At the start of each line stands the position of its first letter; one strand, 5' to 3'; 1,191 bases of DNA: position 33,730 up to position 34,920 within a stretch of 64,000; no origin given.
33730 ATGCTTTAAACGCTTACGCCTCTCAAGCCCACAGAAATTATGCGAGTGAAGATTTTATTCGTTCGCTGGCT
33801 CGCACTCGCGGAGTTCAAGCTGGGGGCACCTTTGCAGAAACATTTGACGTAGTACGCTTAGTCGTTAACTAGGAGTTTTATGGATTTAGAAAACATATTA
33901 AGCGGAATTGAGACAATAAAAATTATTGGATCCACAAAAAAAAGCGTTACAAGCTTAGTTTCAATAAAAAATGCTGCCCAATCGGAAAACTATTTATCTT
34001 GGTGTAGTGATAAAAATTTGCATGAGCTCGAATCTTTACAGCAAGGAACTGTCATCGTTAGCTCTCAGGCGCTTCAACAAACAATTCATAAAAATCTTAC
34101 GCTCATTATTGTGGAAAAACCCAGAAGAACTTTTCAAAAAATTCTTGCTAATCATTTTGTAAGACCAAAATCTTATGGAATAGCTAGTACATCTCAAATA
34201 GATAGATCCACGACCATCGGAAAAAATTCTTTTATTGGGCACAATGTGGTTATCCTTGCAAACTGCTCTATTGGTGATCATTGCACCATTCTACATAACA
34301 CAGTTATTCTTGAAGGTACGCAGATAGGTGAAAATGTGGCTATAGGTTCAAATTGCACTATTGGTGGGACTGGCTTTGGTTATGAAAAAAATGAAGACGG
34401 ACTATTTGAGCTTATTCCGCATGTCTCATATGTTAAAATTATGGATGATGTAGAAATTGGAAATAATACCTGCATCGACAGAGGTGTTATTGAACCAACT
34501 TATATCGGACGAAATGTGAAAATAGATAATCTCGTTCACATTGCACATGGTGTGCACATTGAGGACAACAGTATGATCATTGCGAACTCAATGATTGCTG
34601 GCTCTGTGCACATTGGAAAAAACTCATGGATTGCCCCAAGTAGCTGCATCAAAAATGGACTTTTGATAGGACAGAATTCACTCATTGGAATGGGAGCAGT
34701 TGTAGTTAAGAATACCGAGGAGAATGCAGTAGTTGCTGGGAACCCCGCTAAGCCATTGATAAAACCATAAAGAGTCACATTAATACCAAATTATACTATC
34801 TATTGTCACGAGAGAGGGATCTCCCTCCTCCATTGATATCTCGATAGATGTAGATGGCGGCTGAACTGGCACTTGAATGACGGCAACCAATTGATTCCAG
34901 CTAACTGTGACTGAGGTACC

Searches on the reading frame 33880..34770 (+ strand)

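Call 89: search_protein_families(library=pfam, proteins=[window:33880-34770:+], max_evalue=0.00001)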
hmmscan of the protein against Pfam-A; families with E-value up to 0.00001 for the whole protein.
window:33880-34770:+ (296 aa): 5 families
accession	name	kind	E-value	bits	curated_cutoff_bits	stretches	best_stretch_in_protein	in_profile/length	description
PF00132.30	Hexapep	-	2.9e-32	109.4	27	3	111-143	2-34/36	Bacterial transferase hexapeptide (six repeats)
PF25084.1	LbH_EIF2B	-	8.1e-18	64.8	54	2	98-161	9-70/105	EIF2B subunit epsilon LbH domain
PF14602.12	Hexapep_2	-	1.7e-11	44.1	27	0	111-143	2-32/34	Hexapeptide repeat of succinyl-transferase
PF21711.3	DCTN5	-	7.3e-08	32.7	40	0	192-277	56-142/182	Dynactin subunit 5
PF24894.1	Hexapep_GlmU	-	1.6e-06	28.6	23.3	0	105-159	35-87/104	GlmU-like, C-terminal hexapeptide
